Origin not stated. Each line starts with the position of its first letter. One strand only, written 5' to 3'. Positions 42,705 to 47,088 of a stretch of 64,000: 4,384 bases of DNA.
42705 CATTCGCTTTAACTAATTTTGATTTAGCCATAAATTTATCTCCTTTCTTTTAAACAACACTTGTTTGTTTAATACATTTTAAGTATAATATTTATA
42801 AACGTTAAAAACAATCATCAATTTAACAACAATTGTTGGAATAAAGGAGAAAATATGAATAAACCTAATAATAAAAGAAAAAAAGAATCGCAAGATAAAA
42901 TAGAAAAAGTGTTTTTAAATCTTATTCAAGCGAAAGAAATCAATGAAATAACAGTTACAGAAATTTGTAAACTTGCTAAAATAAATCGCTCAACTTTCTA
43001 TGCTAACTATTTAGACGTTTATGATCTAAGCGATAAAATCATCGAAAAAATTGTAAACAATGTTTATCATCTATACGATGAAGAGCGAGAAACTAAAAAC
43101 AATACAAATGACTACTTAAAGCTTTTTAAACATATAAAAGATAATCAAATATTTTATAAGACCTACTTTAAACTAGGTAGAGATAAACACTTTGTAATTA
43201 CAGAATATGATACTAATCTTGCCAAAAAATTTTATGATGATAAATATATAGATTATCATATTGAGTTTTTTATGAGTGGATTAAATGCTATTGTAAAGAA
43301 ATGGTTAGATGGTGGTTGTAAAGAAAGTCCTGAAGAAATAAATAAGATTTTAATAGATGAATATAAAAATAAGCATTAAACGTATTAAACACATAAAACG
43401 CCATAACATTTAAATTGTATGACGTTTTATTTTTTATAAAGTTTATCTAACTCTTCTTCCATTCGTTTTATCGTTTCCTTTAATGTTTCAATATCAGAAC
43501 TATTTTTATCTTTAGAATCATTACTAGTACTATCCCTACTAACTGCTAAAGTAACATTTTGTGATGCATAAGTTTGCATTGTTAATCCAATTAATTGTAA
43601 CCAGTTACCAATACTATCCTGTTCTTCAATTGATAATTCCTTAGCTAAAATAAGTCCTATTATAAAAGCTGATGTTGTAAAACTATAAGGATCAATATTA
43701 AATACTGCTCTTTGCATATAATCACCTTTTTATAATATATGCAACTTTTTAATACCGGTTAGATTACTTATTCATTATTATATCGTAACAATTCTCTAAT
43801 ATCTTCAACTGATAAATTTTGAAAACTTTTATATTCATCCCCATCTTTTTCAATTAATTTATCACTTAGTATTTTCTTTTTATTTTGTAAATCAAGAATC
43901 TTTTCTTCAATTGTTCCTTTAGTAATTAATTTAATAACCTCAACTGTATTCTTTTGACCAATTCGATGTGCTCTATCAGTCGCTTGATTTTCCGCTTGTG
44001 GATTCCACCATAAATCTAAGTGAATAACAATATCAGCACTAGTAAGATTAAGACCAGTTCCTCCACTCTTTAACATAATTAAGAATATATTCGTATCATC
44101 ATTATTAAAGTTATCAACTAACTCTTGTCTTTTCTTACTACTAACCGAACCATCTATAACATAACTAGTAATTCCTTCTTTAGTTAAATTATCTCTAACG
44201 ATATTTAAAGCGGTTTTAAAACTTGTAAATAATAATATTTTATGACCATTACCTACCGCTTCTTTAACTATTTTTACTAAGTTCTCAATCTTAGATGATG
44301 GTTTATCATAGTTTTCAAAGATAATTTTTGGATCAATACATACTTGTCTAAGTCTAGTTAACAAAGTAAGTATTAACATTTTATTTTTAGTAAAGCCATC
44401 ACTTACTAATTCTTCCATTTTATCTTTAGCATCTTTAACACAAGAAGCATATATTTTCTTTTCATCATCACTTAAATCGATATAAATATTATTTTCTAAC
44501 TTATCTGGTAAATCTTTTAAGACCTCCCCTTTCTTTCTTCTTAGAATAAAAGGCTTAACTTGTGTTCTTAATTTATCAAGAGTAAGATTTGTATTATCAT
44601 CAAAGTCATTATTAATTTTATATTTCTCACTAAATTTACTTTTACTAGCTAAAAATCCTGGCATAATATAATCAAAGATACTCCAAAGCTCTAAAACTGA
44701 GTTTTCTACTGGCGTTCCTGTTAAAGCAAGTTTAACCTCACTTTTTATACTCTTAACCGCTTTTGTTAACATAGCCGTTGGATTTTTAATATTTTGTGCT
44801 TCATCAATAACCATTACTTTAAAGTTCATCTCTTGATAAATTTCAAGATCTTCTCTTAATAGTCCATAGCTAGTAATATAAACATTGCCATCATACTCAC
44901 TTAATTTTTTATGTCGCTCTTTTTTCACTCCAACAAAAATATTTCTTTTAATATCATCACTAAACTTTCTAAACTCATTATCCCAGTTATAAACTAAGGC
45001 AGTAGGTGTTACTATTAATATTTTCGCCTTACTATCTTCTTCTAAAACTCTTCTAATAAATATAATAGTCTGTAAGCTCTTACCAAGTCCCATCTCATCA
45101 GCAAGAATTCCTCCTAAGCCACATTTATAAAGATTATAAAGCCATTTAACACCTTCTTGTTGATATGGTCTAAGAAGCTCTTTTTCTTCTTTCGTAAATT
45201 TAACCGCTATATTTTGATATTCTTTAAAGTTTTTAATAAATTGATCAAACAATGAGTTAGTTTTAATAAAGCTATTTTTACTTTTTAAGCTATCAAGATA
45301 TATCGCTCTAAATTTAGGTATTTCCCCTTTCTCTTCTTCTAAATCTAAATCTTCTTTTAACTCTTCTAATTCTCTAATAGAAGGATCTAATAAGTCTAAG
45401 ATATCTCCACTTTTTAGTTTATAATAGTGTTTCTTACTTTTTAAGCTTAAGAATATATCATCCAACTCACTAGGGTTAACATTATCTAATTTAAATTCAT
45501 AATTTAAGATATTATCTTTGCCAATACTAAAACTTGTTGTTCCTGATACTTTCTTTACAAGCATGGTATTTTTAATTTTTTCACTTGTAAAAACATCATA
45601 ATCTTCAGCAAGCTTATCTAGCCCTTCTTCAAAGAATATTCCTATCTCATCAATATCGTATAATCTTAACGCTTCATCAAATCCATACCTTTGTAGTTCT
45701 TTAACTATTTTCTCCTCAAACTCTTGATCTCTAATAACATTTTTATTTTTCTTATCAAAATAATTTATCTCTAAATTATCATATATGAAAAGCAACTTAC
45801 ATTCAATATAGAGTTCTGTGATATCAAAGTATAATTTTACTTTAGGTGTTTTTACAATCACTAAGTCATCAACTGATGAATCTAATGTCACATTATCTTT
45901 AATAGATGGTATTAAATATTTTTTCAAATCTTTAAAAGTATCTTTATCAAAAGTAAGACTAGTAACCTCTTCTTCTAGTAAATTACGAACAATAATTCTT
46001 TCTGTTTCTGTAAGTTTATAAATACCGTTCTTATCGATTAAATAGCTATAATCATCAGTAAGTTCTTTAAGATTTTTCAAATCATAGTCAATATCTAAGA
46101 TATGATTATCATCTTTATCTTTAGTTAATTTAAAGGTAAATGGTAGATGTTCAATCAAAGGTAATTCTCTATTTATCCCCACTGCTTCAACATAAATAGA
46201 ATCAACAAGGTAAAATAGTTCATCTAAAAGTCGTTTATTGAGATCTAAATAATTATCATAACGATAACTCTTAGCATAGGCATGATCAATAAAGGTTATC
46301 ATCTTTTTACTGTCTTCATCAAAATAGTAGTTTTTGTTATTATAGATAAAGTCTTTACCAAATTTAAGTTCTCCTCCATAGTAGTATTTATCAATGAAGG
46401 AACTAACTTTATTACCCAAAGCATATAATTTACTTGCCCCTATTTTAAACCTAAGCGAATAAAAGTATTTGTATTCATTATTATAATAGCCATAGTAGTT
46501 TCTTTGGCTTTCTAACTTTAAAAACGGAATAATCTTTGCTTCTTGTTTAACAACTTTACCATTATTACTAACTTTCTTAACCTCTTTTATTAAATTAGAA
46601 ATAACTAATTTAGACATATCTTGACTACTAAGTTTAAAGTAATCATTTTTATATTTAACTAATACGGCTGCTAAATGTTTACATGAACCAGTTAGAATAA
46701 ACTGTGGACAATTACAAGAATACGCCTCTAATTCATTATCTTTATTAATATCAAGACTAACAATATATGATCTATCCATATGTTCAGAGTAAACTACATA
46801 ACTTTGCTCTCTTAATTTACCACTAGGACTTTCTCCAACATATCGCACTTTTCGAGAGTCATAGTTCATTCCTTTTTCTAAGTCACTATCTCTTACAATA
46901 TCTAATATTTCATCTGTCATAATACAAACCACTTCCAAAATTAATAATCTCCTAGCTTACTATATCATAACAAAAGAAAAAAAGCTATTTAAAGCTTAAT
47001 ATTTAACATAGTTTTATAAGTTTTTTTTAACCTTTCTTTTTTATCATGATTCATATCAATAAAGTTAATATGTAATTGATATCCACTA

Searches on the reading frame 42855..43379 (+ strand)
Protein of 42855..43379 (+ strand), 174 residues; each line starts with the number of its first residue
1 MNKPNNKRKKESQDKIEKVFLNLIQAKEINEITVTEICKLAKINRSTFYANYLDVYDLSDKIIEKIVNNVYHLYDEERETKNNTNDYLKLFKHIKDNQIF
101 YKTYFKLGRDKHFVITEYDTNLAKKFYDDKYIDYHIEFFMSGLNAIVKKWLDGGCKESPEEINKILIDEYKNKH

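Call 91: search_protein_families(library=pfam, proteins=[window:42855-43379:+])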
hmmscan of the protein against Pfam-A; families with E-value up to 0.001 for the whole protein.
window:42855-43379:+ (174 aa): 1 family
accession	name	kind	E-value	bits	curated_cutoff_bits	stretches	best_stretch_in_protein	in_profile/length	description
PF14278.11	TetR_C_8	-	4.5e-10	40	26.1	1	87-166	7-97/103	Transcriptional regulator C-terminal region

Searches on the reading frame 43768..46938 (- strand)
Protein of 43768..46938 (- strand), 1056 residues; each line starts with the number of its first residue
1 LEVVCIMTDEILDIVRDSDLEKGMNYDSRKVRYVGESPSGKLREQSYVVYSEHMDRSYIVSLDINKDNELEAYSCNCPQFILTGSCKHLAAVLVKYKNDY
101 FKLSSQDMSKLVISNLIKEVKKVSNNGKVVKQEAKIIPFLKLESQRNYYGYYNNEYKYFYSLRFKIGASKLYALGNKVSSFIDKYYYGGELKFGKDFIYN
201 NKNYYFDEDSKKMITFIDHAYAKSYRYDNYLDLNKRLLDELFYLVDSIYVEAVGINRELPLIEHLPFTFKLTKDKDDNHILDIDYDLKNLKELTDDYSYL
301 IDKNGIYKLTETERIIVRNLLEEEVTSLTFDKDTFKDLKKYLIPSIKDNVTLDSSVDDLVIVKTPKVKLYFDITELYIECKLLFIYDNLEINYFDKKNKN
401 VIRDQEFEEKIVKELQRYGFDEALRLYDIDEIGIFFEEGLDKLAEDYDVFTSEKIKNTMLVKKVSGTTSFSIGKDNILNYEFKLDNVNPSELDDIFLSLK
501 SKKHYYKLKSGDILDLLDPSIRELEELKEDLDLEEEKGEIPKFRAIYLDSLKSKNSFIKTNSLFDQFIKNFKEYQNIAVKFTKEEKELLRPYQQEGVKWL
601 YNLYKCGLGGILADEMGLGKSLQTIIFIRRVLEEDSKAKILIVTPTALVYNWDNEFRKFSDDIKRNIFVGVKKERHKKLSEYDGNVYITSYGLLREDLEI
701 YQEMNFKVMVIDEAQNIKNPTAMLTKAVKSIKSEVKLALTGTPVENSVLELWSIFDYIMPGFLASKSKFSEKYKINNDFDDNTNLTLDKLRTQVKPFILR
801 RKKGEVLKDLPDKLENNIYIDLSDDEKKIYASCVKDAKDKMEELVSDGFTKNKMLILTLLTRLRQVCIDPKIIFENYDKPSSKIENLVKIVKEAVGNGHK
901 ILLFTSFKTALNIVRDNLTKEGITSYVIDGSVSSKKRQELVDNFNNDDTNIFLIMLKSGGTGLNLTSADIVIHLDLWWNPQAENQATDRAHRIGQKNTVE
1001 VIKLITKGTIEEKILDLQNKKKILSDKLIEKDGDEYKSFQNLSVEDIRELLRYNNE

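Call 81: search_protein_families(library=pfam, proteins=[window:43768-46938:-])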
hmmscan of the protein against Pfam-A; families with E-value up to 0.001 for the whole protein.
window:43768-46938:- (1056 aa): 6 families
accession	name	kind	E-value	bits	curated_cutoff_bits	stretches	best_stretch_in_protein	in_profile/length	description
PF00176.29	SNF2-rel_dom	-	2.1e-68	231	24.9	1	592-871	1-289/290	SNF2-related domain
PF08455.15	SNF2_assoc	-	8.4e-57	193.2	27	1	230-578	2-369/373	Bacterial SNF2 helicase associated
PF00271.37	Helicase_C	-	1.5e-23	83.6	23.5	1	883-994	2-110/110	Helicase conserved C-terminal domain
PF04851.21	ResIII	-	1.3e-14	54.9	22.5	1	589-744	4-163/164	Type III restriction enzyme, res subunit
PF00270.35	DEAD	-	3.1e-07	30.7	26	1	612-744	19-161/167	DEAD/DEAH box helicase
PF18766.7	SWI2_SNF2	-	7.9e-07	29.4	26.7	1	609-787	20-188/221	SWI2/SNF2 ATPase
